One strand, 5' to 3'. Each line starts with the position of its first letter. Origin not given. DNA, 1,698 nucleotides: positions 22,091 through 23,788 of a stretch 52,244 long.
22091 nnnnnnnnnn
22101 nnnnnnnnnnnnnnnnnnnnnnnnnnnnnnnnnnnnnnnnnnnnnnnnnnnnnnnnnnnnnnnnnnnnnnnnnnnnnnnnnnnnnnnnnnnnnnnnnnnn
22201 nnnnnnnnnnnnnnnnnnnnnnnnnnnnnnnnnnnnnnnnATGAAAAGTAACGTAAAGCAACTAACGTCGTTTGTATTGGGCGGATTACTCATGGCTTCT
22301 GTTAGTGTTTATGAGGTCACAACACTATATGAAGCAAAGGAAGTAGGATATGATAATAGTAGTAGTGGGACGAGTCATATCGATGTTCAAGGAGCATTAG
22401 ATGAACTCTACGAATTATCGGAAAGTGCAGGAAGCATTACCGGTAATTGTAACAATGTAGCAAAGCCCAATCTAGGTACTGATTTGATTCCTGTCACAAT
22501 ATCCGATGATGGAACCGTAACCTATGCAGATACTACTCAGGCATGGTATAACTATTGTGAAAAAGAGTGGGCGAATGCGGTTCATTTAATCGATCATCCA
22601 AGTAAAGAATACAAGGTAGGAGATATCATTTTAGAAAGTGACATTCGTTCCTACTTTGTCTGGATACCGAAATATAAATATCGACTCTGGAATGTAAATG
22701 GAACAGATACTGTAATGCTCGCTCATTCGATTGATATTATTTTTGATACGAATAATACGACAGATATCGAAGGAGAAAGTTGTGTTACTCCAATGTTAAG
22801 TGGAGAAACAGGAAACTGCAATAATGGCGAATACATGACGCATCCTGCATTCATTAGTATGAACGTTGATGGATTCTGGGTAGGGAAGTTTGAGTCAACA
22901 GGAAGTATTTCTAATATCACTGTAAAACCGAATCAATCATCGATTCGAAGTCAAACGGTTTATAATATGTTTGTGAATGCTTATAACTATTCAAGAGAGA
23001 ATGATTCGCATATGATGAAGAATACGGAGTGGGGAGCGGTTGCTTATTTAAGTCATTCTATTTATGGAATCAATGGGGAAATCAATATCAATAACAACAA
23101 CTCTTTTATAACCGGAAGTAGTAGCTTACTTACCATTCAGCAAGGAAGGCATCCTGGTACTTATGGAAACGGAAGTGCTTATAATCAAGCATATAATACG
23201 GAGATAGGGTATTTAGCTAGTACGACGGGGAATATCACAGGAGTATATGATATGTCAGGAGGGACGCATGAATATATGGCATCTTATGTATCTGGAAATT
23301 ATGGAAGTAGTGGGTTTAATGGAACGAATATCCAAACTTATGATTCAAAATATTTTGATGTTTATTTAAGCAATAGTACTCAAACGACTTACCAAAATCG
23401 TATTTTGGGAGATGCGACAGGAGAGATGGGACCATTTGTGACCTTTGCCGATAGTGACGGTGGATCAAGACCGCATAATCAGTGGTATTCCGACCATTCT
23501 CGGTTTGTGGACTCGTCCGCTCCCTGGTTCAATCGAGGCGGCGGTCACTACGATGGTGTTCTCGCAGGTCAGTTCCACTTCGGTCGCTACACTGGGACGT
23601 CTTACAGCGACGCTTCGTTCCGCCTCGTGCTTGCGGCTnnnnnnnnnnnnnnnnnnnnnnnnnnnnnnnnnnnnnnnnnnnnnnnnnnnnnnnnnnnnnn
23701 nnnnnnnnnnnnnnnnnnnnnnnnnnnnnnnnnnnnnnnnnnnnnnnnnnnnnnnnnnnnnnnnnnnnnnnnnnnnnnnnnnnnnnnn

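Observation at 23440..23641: GC-rich, adenine-poor, NNC-codon-rich 3' end of a secreted lectin/FGE-like gene resembles a DGR variable region, with no TR or RT in view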

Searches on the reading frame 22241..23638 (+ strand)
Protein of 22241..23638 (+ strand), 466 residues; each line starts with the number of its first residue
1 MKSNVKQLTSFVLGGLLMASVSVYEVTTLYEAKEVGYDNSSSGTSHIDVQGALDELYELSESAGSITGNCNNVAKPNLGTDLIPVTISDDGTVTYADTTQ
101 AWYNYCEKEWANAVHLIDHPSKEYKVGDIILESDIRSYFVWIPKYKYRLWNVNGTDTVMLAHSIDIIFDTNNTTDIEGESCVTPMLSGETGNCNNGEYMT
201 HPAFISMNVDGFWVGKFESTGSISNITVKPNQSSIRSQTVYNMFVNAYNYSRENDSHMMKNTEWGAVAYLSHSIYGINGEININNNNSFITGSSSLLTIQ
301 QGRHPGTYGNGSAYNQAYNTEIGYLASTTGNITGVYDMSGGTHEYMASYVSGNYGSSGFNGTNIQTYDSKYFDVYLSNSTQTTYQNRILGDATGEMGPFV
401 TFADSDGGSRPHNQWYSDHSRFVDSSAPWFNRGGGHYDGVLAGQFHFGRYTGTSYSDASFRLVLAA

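Call 6: search_protein_families(library=pfam, proteins=[window:22241-23638:+], max_evalue=1)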
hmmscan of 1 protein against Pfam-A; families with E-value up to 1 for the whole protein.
window:22241-23638:+ (466 aa): 1 family
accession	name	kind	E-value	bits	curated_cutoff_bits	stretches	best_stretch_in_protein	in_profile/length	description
PF03781.23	FGE-sulfatase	-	0.038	14.1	23.3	1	249-357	103-195/255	Sulfatase-modifying factor enzyme 1-like domain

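Call 7: search_protein_families(library=ncbifam, proteins=[window:22241-23638:+], max_evalue=1)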
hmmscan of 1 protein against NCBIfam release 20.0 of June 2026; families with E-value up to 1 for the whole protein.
window:22241-23638:+ (466 aa): 1 family
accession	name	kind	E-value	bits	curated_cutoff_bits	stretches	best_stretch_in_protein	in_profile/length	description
NF051459.1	pyoverdine_PvdO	equivalog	0.11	11.5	500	1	302-368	176-237/280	dihydropyoverdine dehydrogenase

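Call 8: search_solved_structures(query=window:22241-23638:+, max_evalue=10, show_alignments=2)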
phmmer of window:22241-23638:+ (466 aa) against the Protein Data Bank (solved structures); distinct sequences matched with E-value up to 10: 0.

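Call 9: find_homologous_proteins(query=window:22241-23638:+, max_evalue=0.001)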
Query window:22241-23638:+ (466 aa): 7919 proteins with E <= 0.001 among 8000 candidates; the best 120 are listed.
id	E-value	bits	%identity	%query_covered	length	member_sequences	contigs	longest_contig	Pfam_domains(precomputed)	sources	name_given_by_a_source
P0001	0.0e+0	1062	100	100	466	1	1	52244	-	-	-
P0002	4.0e-265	898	84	100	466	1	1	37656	-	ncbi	-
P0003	3.4e-263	892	84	100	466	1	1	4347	-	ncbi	-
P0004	1.4e-253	860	84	97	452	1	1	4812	-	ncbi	-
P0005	5.5e-250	848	84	95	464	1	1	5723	-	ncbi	-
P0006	3.9e-248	842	80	100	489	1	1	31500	-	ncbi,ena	-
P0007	9.4e-248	841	81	99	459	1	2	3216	-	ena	-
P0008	4.0e-223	759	74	100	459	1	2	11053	-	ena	-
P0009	1.9e-216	737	70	98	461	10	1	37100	-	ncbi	-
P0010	6.1e-196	670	73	87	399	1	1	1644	-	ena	-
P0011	8.4e-168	577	59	97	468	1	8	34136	-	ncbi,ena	-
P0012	6.7e-167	574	60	98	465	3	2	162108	-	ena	-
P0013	3.6e-166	572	60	100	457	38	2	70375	-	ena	-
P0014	2.3e-165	569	61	96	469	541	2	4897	-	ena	-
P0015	6.7e-165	568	61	100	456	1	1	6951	-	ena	-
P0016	7.6e-165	567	60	98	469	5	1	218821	-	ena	-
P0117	2.8e-156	539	57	100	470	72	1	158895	-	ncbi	-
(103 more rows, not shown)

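Call 13: find_encoding_contigs(protein=P0002, flank=10000, max_places=3)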
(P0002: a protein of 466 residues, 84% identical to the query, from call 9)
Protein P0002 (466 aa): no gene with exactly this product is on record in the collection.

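Call 14: find_encoding_contigs(protein=P0016, flank=10000, max_places=3)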
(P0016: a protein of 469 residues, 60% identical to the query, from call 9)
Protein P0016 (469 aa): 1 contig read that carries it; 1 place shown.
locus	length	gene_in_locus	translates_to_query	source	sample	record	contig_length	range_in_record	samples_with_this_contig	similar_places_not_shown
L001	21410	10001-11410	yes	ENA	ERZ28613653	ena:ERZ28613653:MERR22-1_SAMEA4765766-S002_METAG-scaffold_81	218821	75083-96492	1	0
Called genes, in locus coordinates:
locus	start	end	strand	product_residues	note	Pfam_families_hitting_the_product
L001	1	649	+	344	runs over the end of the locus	PF01098:FTSW_RODA_SPOVE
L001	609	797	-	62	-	-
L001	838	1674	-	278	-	PF00149:Metallophos, PF12850:Metallophos_2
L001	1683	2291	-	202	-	PF02517:Rce1-like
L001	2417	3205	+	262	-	-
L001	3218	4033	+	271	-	-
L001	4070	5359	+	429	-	PF00437:T2SSE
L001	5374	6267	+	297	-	-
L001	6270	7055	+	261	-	-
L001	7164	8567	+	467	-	-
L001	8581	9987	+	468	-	-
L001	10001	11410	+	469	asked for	-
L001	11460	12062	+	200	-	-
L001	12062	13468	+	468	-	-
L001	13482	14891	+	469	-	-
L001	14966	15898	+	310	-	PF00551:Formyl_trans_N, PF02911:Formyl_trans_C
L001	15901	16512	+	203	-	-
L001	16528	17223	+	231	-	PF01066:CDP-OH_P_transf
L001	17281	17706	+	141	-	-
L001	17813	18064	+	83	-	PF02576:RimP_N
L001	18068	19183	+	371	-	PF08529:NusA_N, PF00575:S1 (faint), PF13184:KH_NusA_1st, PF26594:KH_NusA_2nd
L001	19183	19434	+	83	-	PF04296:YlxR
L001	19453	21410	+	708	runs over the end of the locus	PF04760:IF2_N, PF00009:GTP_EFTU, PF00025:Arf (weak), PF00071:Ras (weak), PF01926:MMR_HSR1, PF22042:EF-G_D2, PF11987:IF-2, PF03144:GTP_EFTU_D2, +1 more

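Call 17: find_encoding_contigs(protein=P0006, flank=10000, max_places=3)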
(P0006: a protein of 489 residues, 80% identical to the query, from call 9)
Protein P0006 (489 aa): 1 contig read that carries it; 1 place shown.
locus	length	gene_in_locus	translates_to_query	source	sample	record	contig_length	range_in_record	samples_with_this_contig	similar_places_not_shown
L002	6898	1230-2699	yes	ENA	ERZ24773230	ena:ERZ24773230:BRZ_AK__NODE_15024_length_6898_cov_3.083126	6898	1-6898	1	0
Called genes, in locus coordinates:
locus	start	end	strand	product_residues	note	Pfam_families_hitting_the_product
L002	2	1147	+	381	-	?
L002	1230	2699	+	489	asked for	-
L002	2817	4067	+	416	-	PF13240:Zn_Ribbon_1 (weak)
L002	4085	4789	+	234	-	PF04893:Yip1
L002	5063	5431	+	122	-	-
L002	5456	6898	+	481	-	?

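Call 18: find_encoding_contigs(protein=P0009, flank=10000, max_places=3)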
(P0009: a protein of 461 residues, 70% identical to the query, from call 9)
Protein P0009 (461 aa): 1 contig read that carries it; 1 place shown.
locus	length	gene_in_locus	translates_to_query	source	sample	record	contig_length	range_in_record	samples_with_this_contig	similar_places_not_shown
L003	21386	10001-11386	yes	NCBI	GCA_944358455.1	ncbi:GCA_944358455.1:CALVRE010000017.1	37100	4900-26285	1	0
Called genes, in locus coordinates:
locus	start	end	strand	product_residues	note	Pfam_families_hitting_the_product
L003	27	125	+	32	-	-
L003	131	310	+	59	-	-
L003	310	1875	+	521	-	PF00239:Resolvase, PF07508:Recombinase, PF13408:Zn_ribbon_recom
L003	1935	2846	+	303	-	PF23446:LysM1_NFP_LYK (faint), PF01476:LysM, PF22310:NMB0315_dom_I (faint), PF23457:LysM2_NFP (faint), PF01476:LysM, PF23472:LysM2_CERK1_LYK3_4_5 (weak), PF23473:LysM3_LYK4_5 (weak), PF01476:LysM, +2 more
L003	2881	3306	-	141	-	PF07486:Hydrolase_2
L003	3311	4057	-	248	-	-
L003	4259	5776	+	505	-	PF02463:SMC_N (faint), PF13175:AAA_15 (faint), PF13555:AAA_29 (faint), PF25199:nSTAND_NTPase5 (faint), PF00005:ABC_tran, PF05729:NACHT (faint), PF08477:Roc (faint), PF00005:ABC_tran, +4 more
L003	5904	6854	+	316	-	PF01625:PMSR, PF01641:SelR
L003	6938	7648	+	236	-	PF00005:ABC_tran, PF13304:AAA_21 (faint)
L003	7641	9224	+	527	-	-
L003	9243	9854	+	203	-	PF09997:DUF2238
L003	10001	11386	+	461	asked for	-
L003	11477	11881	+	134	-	PF27746:Small_heat_shock_put (weak), PF00011:HSP20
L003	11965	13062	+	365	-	PF14262:Cthe_2159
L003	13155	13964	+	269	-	PF04991:LicD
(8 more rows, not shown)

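Call 28: predict_structure(alignment_id=A1)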
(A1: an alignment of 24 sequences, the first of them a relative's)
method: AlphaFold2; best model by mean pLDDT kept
length: 466 residues; sequences in the alignment: 24
mean_pLDDT: 40.9   pTM: 0.40
mean pLDDT of the five models: 40.9, 39.5, 37.5, 37.2, 35.8
residues with pLDDT >= 90: 6; 70-90: 54; 50-70: 71; < 50: 335
segments of 3 or more residues with pLDDT < 50: 20-44, 46-68, 149-164, 174-196, 216-252, 256-466
pLDDT, mean of each block of 10 residues (from residue 1): 66 63 33 30 43 46 42 71 78 82 69 75 86 71 60 31 52 48 36 49 57 48 28 28 36 44 28 22 23 22 23 23 22 22 24 26 28 26 25 27 39 34 25 26 27 30 23
secondary structure, 60 per line:
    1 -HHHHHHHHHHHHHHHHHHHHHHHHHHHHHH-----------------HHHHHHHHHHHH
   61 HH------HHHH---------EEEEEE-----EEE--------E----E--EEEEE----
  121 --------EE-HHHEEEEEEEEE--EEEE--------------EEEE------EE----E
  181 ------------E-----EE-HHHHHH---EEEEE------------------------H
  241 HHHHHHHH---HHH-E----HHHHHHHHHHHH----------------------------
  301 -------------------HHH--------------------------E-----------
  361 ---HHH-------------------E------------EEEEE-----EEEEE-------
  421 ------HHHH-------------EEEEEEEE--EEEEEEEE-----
elements in order: H2-31 H49-62 H69-72 E82-87 E93-95 E112-116 E135-143 E146-149 E164-167 H202-207 E211-215 H240-248 H261-272 E399-403 E409-413 H427-430 E444-451 E454-461

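Call 29: search_solved_structures(query=A1, max_evalue=10, show_alignments=3)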
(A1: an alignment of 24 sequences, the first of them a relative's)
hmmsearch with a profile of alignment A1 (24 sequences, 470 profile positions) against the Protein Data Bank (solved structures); distinct sequences matched with E-value up to 10: 2.
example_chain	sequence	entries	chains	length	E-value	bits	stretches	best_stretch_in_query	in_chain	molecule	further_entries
5vf4_A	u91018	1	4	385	0.34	12.7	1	251-352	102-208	Uncharacterized protein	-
4q65_A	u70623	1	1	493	1.6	10.5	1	332-379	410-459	Dipeptide permease D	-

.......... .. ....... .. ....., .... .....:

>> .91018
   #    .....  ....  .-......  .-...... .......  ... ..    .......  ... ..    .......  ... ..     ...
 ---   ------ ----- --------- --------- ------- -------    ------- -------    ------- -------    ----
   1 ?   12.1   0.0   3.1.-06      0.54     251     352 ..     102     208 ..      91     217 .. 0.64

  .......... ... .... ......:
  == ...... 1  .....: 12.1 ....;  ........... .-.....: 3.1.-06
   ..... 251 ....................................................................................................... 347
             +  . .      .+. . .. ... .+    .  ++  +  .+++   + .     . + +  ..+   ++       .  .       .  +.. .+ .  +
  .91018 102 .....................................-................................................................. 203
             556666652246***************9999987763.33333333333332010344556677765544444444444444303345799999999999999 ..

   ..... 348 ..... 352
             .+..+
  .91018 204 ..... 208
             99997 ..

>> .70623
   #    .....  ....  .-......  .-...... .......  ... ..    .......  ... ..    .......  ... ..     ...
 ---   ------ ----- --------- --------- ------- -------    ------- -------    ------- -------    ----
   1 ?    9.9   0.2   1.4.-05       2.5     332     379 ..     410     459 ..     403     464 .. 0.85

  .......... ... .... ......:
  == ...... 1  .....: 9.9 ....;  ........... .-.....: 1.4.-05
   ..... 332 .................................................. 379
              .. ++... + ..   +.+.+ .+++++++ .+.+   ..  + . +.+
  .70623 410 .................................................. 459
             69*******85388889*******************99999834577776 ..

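Call 46: find_encoding_contigs(protein=P0003, flank=10000, max_places=3)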
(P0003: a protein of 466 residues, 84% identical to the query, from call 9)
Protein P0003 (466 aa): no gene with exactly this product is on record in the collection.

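Call 47: find_encoding_contigs(protein=P0007, flank=10000, max_places=3)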
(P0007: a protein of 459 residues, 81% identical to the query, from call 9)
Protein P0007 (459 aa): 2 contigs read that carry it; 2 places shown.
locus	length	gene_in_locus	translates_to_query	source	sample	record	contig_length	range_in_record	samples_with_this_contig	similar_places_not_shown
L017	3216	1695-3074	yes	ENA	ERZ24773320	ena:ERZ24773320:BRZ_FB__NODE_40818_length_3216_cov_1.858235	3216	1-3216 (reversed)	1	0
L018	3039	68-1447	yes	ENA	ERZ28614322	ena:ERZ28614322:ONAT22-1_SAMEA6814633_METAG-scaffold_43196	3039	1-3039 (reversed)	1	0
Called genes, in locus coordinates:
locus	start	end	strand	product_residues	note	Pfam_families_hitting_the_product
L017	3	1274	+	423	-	?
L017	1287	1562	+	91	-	PF01192:RNA_pol_Rpb6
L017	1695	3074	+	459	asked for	-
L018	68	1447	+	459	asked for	-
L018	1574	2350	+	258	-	PF21982:RecX_HTH1 (faint), PF02631:RecX_HTH2, PF21981:RecX_HTH3 (weak)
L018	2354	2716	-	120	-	PF11969:DcpS_C, PF01230:HIT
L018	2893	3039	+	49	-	?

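Call 48: find_encoding_contigs(protein=P0005, flank=10000, max_places=3)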
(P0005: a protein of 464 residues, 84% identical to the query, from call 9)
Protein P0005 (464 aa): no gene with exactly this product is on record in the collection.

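Call 55: list_cluster_members(proteins=[P0014, P0117, P0009, P0002, P0003, P0004, P0005, P0001])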
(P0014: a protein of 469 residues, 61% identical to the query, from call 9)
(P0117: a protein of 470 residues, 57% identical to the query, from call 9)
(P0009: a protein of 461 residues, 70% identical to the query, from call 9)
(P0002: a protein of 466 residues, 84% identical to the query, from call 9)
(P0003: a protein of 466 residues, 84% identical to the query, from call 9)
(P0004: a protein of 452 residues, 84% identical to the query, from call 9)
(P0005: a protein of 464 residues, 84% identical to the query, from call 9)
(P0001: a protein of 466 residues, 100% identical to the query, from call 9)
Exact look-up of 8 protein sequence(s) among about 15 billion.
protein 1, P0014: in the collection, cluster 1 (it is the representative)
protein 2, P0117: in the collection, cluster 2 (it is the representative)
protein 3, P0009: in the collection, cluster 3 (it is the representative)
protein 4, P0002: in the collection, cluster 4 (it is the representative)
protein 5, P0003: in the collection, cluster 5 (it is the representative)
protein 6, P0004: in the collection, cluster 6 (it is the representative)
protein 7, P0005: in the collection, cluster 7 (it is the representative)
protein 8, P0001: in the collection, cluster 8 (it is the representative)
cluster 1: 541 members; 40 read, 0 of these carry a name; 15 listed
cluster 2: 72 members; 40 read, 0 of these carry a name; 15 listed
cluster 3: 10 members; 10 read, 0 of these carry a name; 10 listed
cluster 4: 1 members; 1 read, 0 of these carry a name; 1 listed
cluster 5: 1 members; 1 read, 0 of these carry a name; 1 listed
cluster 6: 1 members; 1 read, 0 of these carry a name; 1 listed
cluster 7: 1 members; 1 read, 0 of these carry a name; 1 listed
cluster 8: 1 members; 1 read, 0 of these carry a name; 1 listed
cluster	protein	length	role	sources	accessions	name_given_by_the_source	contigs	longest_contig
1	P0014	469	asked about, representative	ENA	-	-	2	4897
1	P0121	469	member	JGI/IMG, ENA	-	-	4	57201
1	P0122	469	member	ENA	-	-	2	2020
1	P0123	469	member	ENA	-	-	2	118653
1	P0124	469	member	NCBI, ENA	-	-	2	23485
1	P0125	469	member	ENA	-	-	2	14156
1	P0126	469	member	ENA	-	-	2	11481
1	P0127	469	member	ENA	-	-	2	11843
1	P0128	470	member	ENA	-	-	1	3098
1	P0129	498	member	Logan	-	-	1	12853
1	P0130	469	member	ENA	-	-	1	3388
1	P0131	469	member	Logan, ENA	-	-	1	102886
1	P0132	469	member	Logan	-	-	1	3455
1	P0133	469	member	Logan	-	-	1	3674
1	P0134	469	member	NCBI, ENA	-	-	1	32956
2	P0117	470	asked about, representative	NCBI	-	-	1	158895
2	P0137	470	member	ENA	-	-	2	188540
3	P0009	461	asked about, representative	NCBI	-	-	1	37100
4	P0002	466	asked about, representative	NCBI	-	-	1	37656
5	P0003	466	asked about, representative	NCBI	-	-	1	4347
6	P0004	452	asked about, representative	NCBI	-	-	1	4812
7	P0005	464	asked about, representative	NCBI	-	-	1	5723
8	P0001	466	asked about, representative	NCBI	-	-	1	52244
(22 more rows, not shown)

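Call 68: search_protein_representatives(protein=P0001)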
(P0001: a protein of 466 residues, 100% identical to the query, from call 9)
Query: 466 residues. Proteins with E-value up to 0.001 (for the whole library): 3724; up to 1e-10: 2615; up to 1e-30: 762. The best 150 are listed.
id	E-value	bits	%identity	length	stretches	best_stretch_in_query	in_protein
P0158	1.9e-165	567.7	44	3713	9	112-455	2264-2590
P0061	2.3e-159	547.6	61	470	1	8-465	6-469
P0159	8.5e-156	535.8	42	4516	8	75-401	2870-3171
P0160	2.9e-154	530.8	61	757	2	72-465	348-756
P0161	2.0e-148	511.6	58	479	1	10-465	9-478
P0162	3.1e-147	507.6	57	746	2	50-464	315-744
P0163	8.7e-142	489.7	61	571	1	74-465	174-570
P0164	1.7e-135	468.9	59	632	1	73-464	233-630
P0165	2.0e-134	465.4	55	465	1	1-465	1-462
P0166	6.7e-132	457.1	57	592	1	45-465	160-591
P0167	9.9e-132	456.5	56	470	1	12-465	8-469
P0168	1.4e-126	439.6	63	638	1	72-464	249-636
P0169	7.8e-125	433.8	53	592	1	67-465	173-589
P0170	3.7e-122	424.9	59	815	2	121-465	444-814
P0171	3.8e-122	424.9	55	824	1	73-465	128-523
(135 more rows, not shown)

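Call 71: search_solved_structures(query=A5, max_evalue=1, show_alignments=2)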
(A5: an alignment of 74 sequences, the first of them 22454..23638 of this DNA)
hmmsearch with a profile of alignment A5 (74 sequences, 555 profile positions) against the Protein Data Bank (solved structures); distinct sequences matched with E-value up to 1: 7.
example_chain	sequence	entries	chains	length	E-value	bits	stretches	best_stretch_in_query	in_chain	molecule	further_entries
5vf4_A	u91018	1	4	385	0.0011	21.1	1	290-439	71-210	Uncharacterized protein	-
8pfb_G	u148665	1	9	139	0.0022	20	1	7-90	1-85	Type IV pilin PilE1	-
9egp_A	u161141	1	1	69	0.0035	19.3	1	3-52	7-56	Geopilin domain 1 protein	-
7tgg_A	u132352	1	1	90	0.043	15.8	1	3-51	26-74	Geopilin domain 1 protein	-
9laa_A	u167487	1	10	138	0.24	13.3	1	1-77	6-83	Type IV pilin protein PilA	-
2m7g_A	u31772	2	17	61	0.77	11.6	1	7-51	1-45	Geopilin domain 1 protein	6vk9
9lab_B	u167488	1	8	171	0.89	11.4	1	1-50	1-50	MSHA major pilin subunit MshA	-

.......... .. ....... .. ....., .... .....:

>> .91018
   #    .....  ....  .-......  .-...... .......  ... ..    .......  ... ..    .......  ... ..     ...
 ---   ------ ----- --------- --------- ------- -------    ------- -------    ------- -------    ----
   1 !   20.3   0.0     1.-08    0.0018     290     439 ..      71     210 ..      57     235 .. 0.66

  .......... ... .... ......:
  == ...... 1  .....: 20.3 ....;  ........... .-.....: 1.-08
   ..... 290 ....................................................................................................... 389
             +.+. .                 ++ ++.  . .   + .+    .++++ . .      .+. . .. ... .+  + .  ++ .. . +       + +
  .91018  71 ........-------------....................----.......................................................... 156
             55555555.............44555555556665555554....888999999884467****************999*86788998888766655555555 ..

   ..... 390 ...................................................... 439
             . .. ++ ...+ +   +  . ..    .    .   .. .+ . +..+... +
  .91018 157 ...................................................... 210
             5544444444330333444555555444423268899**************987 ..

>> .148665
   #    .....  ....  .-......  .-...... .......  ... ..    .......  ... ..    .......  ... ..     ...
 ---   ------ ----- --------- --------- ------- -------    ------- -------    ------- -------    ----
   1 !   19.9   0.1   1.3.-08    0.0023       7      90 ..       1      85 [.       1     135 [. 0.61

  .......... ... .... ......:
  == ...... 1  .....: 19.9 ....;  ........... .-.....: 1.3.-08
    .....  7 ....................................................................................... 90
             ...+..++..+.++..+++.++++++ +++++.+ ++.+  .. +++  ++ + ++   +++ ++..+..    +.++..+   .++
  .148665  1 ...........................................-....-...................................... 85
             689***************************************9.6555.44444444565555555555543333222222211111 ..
